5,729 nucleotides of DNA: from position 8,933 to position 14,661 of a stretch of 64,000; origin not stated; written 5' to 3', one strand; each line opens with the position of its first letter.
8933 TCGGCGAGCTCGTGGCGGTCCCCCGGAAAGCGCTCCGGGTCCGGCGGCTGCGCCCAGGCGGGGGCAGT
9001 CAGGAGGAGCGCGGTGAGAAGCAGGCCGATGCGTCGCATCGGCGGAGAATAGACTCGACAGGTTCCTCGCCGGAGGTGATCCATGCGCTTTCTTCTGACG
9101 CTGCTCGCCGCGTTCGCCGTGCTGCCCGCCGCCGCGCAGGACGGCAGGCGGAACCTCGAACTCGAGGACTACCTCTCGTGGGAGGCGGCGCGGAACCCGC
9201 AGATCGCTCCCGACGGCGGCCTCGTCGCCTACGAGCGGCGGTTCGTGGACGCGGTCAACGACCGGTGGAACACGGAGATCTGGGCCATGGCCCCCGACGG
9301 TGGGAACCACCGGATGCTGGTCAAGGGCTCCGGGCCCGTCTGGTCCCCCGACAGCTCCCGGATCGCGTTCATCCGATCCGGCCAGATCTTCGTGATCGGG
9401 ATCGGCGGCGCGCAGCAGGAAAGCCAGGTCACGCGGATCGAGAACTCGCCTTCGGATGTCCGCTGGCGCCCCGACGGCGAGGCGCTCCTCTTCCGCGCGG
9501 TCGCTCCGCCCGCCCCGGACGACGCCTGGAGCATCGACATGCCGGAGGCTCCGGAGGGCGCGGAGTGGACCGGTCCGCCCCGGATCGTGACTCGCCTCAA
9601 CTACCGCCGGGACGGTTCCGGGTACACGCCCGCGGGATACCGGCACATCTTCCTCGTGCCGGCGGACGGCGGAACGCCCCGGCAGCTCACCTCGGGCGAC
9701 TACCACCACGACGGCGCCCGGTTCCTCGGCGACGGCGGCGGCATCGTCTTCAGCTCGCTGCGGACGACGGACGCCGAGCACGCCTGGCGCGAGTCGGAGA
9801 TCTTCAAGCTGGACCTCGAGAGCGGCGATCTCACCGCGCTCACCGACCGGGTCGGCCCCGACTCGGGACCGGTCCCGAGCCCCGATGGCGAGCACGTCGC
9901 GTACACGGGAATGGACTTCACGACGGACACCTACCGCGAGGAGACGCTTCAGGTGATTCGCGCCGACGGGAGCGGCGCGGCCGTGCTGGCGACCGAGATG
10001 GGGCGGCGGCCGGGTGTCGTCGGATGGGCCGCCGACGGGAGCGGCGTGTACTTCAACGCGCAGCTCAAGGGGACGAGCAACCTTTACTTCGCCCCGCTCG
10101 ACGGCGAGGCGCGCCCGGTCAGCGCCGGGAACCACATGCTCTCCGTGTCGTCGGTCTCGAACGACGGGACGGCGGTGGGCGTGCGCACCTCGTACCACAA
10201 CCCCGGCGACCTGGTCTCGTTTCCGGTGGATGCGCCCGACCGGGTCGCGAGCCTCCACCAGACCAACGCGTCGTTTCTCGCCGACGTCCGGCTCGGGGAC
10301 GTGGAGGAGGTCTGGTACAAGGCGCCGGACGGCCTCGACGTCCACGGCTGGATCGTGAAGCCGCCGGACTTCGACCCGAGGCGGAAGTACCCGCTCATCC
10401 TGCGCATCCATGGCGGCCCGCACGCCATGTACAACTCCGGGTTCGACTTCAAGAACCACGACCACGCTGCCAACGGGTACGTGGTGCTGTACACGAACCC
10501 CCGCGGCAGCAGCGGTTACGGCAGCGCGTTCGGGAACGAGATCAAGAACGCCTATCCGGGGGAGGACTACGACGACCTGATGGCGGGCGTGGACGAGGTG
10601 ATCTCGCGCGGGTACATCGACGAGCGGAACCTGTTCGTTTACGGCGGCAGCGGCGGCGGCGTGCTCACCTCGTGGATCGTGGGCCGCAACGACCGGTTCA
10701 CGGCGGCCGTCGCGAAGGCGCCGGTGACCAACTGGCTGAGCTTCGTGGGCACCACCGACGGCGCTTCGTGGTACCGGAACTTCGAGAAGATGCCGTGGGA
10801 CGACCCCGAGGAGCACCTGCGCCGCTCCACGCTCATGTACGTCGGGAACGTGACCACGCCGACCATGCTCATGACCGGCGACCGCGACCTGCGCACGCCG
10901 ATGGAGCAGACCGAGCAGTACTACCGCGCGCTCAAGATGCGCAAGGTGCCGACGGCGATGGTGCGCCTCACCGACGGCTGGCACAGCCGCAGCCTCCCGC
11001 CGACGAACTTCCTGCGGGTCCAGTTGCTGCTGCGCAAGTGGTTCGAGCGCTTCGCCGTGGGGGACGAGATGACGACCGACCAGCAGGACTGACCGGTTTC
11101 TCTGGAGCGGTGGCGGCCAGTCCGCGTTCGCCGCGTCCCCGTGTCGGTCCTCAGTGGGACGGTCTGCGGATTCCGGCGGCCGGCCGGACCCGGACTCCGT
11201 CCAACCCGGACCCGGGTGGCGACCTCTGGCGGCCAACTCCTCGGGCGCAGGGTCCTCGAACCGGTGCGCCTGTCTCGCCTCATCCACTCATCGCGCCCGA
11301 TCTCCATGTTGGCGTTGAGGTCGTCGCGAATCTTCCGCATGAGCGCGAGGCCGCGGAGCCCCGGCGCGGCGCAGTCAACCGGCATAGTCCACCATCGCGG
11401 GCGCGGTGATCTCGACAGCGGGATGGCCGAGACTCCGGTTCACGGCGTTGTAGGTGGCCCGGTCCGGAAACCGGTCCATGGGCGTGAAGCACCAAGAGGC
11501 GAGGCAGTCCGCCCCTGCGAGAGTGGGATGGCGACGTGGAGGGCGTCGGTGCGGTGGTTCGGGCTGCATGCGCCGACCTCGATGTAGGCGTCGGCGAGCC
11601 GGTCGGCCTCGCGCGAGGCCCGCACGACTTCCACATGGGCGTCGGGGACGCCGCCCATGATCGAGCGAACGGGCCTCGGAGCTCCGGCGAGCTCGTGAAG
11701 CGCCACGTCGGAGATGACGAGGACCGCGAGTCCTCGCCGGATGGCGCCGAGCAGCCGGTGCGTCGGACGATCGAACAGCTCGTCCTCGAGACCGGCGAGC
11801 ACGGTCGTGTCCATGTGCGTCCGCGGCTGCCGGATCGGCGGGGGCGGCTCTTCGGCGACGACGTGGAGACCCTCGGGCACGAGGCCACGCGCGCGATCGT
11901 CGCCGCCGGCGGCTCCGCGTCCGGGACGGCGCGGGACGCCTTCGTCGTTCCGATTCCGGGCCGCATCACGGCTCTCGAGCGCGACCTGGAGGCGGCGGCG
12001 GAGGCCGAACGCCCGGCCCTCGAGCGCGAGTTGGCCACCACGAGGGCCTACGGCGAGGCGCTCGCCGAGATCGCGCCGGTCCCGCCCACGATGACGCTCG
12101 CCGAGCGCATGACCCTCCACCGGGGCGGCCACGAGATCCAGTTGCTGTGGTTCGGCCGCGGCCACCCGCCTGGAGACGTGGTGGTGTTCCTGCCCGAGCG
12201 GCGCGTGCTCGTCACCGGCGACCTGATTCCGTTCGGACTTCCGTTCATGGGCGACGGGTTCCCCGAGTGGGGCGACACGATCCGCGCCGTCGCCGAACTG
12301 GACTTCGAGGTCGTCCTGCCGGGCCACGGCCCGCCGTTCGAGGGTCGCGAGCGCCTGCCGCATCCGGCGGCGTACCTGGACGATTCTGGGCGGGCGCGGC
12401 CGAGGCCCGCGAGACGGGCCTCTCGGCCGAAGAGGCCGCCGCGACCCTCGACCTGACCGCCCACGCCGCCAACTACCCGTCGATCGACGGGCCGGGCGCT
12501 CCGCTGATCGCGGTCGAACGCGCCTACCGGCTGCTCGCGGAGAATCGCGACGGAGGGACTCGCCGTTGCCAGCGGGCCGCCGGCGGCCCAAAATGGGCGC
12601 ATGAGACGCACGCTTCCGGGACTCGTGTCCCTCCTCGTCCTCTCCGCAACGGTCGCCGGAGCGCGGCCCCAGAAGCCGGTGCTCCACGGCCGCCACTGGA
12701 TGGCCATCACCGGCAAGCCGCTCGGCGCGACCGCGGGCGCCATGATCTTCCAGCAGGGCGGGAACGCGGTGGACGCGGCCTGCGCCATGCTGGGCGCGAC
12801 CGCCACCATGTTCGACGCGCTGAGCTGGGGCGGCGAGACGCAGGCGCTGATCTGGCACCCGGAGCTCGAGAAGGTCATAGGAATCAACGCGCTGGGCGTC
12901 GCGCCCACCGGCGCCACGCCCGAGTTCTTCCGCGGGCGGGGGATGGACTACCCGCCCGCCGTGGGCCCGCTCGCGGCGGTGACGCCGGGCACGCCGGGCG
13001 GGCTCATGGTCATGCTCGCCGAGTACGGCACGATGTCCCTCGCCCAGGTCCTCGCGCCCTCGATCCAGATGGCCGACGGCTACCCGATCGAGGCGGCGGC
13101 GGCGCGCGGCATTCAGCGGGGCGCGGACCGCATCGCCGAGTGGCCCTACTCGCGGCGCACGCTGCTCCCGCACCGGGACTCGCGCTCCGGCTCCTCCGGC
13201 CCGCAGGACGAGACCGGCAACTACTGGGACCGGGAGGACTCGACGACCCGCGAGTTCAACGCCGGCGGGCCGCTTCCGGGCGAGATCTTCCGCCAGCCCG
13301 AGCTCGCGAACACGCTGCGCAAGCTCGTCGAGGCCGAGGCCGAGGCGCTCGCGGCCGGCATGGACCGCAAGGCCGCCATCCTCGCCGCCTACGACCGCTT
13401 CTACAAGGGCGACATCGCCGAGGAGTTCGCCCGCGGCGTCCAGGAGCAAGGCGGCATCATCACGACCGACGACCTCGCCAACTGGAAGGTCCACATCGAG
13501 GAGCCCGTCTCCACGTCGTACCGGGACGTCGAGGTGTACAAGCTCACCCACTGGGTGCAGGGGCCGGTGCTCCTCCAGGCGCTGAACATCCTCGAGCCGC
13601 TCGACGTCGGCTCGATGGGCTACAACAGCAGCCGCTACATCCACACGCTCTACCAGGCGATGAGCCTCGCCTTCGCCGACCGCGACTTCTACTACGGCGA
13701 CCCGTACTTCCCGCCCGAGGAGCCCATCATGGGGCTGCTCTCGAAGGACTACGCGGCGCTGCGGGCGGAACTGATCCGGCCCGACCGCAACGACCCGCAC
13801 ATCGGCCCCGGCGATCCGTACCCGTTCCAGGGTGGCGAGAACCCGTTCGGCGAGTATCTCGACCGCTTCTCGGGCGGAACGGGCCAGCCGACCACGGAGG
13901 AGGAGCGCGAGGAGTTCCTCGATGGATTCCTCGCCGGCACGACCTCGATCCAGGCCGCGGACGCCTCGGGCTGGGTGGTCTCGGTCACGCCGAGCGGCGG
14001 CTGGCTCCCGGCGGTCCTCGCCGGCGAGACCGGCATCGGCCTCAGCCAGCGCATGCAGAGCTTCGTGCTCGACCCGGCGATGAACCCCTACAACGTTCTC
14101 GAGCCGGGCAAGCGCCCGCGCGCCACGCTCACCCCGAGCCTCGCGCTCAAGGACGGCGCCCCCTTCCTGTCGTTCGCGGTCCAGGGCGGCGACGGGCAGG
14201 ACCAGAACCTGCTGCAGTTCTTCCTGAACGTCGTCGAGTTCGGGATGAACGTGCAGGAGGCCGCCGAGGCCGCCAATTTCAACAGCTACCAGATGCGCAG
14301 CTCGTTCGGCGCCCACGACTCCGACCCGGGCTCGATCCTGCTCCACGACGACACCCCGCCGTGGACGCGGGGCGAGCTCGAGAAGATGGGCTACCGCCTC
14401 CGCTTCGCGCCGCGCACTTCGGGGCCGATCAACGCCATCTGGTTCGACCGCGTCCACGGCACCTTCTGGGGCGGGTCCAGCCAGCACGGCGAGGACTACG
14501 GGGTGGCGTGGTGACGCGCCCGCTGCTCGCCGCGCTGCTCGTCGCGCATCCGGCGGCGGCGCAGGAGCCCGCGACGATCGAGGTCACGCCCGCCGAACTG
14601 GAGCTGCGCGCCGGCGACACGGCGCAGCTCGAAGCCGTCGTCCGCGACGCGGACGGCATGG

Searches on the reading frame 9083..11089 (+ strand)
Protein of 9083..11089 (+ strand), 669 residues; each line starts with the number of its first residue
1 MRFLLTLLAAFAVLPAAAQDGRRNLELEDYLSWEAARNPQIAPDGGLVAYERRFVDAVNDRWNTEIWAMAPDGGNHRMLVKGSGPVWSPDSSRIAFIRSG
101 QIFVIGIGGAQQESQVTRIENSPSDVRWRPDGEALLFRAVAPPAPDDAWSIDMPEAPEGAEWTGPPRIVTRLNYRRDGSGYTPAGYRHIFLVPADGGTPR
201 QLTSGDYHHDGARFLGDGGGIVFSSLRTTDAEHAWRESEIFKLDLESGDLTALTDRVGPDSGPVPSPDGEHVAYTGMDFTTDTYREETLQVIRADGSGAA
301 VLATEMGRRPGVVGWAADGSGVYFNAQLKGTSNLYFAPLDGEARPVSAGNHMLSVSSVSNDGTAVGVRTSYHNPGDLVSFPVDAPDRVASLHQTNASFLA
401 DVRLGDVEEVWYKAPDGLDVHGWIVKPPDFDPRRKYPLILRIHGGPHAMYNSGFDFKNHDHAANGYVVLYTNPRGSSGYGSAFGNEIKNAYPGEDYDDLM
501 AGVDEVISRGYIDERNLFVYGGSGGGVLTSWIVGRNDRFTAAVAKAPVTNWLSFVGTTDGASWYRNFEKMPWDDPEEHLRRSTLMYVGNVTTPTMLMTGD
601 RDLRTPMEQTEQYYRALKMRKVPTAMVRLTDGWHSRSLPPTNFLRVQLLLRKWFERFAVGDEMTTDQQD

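Call 41: search_protein_families(library=pfam, proteins=[window:9083-11089:+], max_evalue=0.0001)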
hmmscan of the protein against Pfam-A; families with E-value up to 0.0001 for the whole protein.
window:9083-11089:+ (669 aa): 4 families
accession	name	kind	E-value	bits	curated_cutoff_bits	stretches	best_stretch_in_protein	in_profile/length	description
PF00326.27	Peptidase_S9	-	3.3e-45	154.6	22.6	1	462-656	11-208/213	Prolyl oligopeptidase family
PF00930.27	DPPIV_N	-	1.5e-08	34.2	22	0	184-270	257-341/354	Dipeptidyl peptidase IV (DPP IV) N-terminal region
PF07676.18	PD40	-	2.2e-08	34.3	20.9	0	84-101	13-30/38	WD40-like Beta Propeller Repeat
PF05448.18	AXE1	-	3.7e-06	26.4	21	0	408-548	57-209/321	Acetyl xylan esterase (AXE1)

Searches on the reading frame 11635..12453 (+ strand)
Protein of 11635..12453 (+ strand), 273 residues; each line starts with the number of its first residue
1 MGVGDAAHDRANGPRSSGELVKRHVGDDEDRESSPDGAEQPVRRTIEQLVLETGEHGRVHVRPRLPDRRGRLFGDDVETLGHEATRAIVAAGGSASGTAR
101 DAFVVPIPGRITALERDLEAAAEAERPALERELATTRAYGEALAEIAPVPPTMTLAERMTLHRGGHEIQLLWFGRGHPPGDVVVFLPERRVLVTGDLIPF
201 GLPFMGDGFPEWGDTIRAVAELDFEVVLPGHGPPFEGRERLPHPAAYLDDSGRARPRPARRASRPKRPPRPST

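Call 41: search_protein_families(library=pfam, proteins=[window:11635-12453:+], max_evalue=0.0001)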
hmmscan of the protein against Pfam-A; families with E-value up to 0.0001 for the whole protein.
window:11635-12453:+ (273 aa): 1 family
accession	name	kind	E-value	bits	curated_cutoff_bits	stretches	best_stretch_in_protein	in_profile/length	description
PF00753.33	Lactamase_B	-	2.4e-06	28.1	22.7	1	128-231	81-196/196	Metallo-beta-lactamase superfamily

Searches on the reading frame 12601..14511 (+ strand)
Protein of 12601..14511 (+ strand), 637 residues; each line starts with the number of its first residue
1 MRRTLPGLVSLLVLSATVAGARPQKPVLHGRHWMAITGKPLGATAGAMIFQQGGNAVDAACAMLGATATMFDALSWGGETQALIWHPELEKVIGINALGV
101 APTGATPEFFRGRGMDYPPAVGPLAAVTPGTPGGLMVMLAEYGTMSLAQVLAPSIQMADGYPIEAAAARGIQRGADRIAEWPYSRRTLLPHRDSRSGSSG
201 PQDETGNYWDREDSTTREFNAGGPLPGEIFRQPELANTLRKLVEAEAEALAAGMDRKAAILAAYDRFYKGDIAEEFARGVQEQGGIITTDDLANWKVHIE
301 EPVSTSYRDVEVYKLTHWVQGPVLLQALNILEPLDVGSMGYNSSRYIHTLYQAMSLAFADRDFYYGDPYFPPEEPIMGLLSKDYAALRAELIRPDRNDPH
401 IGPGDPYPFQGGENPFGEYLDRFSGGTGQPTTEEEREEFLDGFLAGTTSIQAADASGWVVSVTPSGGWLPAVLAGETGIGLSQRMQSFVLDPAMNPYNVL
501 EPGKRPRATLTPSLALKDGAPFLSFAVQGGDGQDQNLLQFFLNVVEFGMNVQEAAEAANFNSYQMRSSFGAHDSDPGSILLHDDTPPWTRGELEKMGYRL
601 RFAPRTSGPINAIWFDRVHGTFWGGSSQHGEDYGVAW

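Call 41: search_protein_families(library=pfam, proteins=[window:12601-14511:+], max_evalue=0.0001)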
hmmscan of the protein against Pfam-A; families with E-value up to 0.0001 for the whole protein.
window:12601-14511:+ (637 aa): 1 family
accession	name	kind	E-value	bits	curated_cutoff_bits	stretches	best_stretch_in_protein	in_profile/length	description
PF01019.26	G_glu_transpept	-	1.5e-95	321.4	27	1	49-627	3-507/512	Gamma-glutamyltranspeptidase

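Call 86: search_protein_families(library=ncbifam, proteins=[window:12601-14511:+], max_evalue=1e-10)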
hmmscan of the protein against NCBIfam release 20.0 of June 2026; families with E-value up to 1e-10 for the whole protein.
window:12601-14511:+ (637 aa): 2 families
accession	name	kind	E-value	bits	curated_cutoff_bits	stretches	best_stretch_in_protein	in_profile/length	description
TIGR00066.1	g_glut_trans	equivalog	7.3e-73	245.8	357.85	2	224-617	169-507/518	gamma-glutamyltransferase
NF007187.0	PRK09615.1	equivalog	4.1e-47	160.7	990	2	264-561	240-516/581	gamma-glutamyltransferase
